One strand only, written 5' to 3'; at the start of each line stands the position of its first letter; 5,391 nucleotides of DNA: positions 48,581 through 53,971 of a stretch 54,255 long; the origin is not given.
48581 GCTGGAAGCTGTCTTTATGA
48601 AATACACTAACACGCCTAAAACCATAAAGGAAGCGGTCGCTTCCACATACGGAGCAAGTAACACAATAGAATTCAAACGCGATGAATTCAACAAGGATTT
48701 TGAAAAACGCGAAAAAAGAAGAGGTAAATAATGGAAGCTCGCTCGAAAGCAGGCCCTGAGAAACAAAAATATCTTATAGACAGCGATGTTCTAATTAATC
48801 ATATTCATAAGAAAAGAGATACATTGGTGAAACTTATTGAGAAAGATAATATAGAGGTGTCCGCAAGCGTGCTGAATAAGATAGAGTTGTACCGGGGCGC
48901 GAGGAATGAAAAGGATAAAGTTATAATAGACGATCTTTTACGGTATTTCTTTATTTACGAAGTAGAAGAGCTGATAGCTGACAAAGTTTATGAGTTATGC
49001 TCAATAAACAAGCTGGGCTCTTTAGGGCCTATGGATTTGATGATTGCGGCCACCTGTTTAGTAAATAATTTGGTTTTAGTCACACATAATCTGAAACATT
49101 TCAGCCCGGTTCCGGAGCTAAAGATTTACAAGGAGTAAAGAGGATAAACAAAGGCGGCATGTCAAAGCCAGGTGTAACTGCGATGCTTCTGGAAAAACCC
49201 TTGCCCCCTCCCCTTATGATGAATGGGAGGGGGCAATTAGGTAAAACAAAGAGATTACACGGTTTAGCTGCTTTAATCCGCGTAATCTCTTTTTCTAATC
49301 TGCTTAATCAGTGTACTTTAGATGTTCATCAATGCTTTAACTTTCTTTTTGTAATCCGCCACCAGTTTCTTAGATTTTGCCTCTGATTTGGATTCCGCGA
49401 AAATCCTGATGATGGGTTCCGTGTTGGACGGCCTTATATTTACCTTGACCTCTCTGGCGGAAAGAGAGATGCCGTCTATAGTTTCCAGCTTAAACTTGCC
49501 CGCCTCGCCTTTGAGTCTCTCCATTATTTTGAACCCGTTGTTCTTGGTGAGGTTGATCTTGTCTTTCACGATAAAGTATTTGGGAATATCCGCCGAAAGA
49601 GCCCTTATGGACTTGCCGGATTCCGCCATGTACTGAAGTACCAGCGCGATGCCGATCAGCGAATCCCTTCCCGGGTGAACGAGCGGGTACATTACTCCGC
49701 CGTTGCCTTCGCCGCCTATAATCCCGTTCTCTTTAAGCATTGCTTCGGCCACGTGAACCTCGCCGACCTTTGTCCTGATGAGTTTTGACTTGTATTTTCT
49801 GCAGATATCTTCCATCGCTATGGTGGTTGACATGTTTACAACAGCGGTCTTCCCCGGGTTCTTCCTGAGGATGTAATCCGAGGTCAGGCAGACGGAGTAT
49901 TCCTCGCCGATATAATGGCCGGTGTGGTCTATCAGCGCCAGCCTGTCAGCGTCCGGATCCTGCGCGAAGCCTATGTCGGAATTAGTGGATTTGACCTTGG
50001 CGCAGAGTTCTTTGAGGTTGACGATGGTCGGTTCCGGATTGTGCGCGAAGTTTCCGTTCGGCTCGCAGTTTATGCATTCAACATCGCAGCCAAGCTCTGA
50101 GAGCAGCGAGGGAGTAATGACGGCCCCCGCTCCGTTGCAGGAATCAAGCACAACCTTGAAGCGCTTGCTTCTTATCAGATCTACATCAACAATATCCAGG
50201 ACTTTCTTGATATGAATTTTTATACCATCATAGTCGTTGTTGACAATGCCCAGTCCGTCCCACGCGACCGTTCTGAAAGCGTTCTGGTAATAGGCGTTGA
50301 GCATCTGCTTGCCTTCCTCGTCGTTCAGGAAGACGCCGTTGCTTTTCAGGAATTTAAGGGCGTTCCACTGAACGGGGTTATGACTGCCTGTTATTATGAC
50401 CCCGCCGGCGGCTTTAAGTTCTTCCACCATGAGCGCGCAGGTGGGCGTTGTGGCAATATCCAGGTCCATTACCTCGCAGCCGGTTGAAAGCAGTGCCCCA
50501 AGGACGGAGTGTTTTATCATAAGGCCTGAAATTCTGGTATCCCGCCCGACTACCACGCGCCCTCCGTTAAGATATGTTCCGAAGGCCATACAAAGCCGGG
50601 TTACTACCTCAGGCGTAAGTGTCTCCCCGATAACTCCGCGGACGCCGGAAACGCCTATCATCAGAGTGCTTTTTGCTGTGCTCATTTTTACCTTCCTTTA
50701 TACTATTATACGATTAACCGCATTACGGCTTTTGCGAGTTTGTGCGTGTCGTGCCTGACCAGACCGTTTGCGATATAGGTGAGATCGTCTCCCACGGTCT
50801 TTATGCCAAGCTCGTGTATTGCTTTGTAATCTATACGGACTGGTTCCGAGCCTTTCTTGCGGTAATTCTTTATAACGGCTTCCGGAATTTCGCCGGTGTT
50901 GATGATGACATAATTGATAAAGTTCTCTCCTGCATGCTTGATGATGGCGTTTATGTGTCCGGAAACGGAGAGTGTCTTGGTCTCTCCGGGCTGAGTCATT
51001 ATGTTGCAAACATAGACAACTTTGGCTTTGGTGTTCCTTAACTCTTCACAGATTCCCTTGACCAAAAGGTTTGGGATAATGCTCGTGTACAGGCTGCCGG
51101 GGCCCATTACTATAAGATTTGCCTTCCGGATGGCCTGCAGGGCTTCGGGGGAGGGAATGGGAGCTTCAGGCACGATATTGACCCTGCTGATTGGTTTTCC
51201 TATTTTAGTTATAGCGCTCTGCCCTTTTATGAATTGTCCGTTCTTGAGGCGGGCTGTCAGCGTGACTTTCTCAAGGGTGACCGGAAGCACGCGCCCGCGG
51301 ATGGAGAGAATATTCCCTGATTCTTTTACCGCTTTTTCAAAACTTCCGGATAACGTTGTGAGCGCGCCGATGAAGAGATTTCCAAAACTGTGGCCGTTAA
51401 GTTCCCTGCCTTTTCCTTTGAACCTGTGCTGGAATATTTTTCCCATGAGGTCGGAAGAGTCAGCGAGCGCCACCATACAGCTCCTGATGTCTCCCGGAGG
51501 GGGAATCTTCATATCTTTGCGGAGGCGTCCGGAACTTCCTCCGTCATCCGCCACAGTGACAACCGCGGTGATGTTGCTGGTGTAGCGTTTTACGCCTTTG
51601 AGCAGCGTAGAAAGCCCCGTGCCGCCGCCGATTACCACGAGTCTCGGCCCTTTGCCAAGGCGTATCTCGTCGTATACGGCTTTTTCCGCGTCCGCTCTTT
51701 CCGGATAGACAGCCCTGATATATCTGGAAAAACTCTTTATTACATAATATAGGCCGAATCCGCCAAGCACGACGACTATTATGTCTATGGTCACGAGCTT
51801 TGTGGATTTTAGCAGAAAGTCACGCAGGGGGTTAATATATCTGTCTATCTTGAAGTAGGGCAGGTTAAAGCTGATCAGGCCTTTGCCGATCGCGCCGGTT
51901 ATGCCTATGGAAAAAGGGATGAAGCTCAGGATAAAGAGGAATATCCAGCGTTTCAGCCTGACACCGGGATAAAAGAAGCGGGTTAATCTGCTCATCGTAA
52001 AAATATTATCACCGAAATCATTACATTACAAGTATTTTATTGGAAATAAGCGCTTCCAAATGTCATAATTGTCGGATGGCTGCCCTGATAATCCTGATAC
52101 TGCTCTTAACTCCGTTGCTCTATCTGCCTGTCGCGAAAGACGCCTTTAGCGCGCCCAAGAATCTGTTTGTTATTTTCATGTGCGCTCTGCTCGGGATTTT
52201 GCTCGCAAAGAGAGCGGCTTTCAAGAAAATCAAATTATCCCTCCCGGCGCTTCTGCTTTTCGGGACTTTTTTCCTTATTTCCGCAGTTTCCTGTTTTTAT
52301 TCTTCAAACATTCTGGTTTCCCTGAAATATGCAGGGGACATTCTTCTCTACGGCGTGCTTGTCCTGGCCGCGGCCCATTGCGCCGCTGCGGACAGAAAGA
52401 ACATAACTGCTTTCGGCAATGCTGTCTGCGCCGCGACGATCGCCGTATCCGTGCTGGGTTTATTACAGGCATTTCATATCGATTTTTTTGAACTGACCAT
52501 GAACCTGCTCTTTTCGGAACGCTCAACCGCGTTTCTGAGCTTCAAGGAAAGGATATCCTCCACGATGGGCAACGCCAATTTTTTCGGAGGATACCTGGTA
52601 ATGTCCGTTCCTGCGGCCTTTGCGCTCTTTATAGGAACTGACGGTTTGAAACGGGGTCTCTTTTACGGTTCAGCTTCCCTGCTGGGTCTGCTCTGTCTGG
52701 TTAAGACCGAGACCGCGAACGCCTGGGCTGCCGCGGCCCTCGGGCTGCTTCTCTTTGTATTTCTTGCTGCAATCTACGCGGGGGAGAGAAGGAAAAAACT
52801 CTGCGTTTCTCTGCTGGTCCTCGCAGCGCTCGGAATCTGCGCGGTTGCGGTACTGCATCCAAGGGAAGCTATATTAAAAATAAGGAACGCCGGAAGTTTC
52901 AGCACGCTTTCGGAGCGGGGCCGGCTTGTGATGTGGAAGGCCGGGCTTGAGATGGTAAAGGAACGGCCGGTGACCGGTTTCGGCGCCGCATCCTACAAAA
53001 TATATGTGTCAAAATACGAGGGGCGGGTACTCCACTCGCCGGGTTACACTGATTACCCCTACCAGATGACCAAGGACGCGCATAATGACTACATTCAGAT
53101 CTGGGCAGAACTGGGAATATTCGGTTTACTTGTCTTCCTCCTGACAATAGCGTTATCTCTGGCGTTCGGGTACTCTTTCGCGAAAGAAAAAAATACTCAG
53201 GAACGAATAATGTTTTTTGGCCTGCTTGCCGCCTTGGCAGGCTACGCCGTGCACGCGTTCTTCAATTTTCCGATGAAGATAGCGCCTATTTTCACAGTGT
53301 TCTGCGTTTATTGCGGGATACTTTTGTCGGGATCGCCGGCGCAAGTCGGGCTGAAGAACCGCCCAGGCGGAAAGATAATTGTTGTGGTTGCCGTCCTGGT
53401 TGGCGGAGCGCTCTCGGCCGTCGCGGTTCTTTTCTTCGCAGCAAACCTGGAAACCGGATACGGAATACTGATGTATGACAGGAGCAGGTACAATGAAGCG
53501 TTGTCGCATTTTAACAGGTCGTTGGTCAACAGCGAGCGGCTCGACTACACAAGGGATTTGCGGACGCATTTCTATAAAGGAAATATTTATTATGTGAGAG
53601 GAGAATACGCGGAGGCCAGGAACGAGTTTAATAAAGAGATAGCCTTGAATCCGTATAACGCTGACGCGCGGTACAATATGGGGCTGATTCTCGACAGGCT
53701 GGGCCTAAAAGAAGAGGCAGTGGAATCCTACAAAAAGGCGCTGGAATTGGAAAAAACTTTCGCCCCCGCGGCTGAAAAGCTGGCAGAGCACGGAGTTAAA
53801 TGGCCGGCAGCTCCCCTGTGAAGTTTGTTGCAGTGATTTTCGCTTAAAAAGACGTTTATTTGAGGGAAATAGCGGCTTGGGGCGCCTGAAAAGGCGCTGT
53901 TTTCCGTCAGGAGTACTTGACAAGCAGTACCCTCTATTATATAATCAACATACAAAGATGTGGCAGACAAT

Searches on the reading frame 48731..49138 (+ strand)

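Call 82: search_protein_families(library=pfam, proteins=[window:48731-49138:+])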
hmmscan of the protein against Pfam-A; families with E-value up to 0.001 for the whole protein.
window:48731-49138:+ (135 aa): 1 family
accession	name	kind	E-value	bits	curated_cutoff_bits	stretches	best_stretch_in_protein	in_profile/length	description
PF01850.27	PIN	-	1.7e-11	45.2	23.6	1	14-122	1-113/120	PIN domain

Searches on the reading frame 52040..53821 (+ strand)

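Call 82: search_protein_families(library=pfam, proteins=[window:52040-53821:+])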
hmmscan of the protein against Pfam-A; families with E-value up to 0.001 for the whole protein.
window:52040-53821:+ (593 aa): 10 families
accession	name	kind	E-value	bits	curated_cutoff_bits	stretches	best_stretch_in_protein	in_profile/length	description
PF04932.20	Wzy_C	-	1.3e-22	80.6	31.7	1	212-367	2-149/149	O-Antigen ligase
PF07719.23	TPR_2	-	1.7e-15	56.2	27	2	509-540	3-34/34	Tetratricopeptide repeat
PF00515.34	TPR_1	-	3.2e-13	49.3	27.8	1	541-573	1-33/34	Tetratricopeptide repeat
PF13414.12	TPR_11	-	1.3e-12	47.7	26.8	1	514-555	1-42/42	TPR repeat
PF13424.12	TPR_12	-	2.5e-09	37.6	30.1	1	468-535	3-73/77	Tetratricopeptide repeat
PF13181.12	TPR_8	-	5.1e-08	32.9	25.7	1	541-572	1-32/34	Tetratricopeptide repeat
PF13432.12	TPR_16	-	8.9e-08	32.9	32.7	1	513-569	3-59/65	Tetratricopeptide repeat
PF13428.12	TPR_14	-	2.6e-05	24.9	23.5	0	510-548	4-42/44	Tetratricopeptide repeat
PF13431.12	TPR_17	-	6.2e-05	23.4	24.4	0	530-561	2-33/34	Tetratricopeptide repeat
PF13374.12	TPR_10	-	0.00039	20.8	27.5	0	541-570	2-31/42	Tetratricopeptide repeat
